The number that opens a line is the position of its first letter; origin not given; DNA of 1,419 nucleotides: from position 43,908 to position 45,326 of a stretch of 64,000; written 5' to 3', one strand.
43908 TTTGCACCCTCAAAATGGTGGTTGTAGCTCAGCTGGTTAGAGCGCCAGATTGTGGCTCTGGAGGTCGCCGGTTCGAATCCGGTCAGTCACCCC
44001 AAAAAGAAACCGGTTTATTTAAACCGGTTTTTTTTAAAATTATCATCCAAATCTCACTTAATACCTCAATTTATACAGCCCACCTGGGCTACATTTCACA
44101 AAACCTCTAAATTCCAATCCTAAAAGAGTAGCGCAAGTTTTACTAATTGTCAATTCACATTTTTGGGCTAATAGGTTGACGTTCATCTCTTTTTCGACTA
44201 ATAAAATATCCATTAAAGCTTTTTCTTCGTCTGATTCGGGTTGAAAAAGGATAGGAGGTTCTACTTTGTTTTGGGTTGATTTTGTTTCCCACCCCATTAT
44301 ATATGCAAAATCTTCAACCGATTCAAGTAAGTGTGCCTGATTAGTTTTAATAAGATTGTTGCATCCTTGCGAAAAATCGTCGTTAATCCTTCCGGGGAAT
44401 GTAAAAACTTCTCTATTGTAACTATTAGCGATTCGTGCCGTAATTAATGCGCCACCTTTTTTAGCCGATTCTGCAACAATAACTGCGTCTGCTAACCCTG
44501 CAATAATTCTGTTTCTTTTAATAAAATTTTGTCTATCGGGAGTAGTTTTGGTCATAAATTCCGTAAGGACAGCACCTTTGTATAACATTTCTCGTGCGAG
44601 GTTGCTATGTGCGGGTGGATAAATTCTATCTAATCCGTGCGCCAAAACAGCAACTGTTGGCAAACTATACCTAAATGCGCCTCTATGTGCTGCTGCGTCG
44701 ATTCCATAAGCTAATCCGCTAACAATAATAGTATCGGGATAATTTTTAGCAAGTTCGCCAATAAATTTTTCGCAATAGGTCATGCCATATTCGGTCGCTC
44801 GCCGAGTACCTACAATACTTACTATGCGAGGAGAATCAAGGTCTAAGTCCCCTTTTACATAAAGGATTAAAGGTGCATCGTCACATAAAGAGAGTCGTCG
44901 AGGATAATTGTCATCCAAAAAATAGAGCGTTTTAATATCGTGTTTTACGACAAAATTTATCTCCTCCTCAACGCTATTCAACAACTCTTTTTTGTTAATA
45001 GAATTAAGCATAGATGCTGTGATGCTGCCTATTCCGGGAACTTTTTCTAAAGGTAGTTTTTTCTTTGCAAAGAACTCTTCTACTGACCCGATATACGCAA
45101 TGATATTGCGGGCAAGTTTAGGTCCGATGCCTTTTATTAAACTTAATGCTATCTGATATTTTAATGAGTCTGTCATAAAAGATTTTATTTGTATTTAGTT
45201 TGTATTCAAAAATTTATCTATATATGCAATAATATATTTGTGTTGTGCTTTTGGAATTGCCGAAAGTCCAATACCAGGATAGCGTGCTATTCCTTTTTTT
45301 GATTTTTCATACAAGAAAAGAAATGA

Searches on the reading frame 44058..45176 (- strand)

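Call 21: search_protein_families(library=pfam, proteins=[window:44058-45176:-], max_evalue=0.001)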
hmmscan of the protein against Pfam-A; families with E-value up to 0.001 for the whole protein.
window:44058-45176:- (372 aa): 6 families
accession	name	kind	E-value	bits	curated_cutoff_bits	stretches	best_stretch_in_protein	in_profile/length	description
PF02481.21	DNA_processg_A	-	3.2e-72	242.6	29.6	1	78-282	4-209/212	DNA recombination-mediator protein A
PF14520.12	HHH_5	-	1.7e-07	32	27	1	12-55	5-49/57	Helix-hairpin-helix domain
PF00633.29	HHH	-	2.4e-05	24.4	24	0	11-28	13-30/30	Helix-hairpin-helix motif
PF17782.7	DprA_WH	-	4.8e-05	23.8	22.9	1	312-366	8-61/61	DprA winged helix domain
PF11798.14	IMS_HHH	-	0.00051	20.5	24.4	0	39-60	9-30/32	IMS family HHH motif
PF02371.22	Transposase_20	-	0.00061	20.6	21.3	0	11-41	4-34/87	Transposase IS116/IS110/IS902 family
